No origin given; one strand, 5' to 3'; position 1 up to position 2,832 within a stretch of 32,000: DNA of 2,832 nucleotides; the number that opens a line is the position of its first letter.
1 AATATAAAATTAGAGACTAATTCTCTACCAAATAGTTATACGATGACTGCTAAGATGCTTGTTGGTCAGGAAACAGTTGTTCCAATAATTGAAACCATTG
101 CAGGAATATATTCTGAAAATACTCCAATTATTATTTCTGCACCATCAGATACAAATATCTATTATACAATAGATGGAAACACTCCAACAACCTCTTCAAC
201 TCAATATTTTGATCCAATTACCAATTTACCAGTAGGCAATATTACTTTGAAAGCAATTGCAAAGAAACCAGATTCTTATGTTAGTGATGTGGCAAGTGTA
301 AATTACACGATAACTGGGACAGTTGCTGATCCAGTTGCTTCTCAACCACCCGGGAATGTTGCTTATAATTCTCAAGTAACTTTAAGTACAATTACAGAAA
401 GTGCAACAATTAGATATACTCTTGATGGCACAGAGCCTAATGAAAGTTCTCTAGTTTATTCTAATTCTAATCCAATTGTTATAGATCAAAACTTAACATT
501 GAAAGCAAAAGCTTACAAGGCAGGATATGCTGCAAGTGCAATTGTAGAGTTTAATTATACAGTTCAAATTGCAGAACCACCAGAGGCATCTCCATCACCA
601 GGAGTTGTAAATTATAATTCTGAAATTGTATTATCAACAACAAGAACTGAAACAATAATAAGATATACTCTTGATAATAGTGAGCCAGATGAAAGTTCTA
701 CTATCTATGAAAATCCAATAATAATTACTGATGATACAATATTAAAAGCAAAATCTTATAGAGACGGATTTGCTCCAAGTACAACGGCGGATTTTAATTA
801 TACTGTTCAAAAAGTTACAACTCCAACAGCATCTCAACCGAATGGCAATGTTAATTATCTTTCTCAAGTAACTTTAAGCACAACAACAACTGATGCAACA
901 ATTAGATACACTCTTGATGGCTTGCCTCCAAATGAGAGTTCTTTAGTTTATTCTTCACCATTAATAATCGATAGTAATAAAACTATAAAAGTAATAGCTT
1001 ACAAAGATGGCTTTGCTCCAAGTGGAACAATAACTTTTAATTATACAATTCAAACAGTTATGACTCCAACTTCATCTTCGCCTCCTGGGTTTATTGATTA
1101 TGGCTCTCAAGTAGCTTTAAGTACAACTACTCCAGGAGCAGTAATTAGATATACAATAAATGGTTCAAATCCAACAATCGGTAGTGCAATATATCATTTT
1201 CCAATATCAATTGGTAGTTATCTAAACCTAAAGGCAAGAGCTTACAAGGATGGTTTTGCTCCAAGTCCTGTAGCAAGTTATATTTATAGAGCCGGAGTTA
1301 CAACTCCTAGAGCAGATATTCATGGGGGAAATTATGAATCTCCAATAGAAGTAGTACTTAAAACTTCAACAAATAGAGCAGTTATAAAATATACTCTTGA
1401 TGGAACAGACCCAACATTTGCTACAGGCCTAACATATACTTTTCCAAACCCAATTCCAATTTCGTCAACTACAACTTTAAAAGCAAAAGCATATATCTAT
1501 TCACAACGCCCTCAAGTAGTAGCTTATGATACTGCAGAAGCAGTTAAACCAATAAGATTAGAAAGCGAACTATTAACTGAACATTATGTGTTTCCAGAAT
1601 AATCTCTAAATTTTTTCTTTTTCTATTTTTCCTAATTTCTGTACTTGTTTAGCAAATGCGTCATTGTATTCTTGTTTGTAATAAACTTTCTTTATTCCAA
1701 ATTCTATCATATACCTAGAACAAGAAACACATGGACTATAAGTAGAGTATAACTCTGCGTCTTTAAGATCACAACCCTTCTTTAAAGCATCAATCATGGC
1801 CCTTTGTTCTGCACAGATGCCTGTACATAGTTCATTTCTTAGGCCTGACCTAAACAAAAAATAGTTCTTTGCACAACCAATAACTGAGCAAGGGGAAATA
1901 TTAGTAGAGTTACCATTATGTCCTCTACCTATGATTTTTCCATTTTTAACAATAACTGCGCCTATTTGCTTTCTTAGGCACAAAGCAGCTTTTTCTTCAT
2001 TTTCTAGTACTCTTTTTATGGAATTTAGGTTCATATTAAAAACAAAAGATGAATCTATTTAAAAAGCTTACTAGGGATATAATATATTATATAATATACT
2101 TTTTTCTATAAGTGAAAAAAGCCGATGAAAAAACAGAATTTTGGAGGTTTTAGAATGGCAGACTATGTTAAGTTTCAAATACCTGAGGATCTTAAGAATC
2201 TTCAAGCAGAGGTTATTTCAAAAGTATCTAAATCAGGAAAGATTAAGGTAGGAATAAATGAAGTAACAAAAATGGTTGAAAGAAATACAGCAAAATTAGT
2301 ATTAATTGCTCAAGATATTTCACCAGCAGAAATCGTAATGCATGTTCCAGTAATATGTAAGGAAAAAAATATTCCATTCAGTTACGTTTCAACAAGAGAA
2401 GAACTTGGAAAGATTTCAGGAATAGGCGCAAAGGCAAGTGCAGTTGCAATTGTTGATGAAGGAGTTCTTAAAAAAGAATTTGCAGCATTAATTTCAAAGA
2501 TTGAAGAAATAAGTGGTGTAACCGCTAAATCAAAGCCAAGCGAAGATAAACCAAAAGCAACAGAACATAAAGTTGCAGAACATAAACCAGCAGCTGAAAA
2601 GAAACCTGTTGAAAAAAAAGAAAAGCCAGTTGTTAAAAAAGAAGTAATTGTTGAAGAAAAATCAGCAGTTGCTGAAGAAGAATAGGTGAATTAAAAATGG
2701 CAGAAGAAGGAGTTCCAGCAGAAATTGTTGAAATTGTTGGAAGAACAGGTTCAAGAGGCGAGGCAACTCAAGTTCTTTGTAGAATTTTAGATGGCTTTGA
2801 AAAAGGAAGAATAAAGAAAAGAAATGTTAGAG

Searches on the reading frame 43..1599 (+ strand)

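Call 98: search_protein_families(library=pfam, proteins=[window:43-1599:+], max_evalue=0.0001)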
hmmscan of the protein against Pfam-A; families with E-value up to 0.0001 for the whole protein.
window:43-1599:+ (519 aa): 3 families
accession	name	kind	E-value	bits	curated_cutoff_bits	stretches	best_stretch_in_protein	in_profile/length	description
PF13290.12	CHB_HEX_C_1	-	5e-87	286.3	22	6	102-168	2-66/67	Chitobiase/beta-hexosaminidase C-terminal domain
PF13287.12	Fn3_assoc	-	1.8e-74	246.2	23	6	112-172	1-59/59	Fn3 associated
PF03174.19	CHB_HEX_C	-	8.8e-06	26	23.6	0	102-157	16-67/76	Chitobiase/beta-hexosaminidase C-terminal domain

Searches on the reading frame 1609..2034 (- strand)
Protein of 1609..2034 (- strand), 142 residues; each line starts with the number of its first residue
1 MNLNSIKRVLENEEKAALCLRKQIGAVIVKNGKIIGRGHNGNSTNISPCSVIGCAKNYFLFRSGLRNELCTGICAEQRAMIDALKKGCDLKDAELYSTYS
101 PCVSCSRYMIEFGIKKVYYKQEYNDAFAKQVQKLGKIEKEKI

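Call 99: search_protein_families(library=pfam, proteins=[window:1609-2034:-], max_evalue=0.0001)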
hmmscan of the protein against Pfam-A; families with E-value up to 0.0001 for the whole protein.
window:1609-2034:- (142 aa): 2 families
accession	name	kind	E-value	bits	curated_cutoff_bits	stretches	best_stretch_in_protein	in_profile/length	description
PF00383.29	dCMP_cyt_deam_1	-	3.1e-20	72.4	25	1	8-119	10-100/102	Cytidine and deoxycytidylate deaminase zinc-binding region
PF14437.12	MafB19-deam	-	6.7e-14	52.4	27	1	5-131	6-112/142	MafB19-like deaminase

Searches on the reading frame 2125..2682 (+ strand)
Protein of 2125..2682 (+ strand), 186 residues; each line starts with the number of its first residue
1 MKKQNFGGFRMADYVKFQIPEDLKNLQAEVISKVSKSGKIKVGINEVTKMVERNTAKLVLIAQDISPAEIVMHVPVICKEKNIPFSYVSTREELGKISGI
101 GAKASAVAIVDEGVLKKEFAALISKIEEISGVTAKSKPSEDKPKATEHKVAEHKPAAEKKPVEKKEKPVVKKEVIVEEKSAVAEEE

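Call 99: search_protein_families(library=pfam, proteins=[window:2125-2682:+], max_evalue=0.0001)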
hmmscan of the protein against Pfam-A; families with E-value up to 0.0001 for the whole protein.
window:2125-2682:+ (186 aa): 2 families
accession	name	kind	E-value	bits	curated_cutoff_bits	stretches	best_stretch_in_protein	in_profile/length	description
PF01248.31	Ribosomal_L7Ae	-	9.1e-26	89.8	22.1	1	29-116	5-92/95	Ribosomal protein L7Ae/L30e/S12e/Gadd45 family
PF08228.16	RNase_P_pop3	-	2.6e-06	28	22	1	32-129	48-151/158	RNase P subunit Pop3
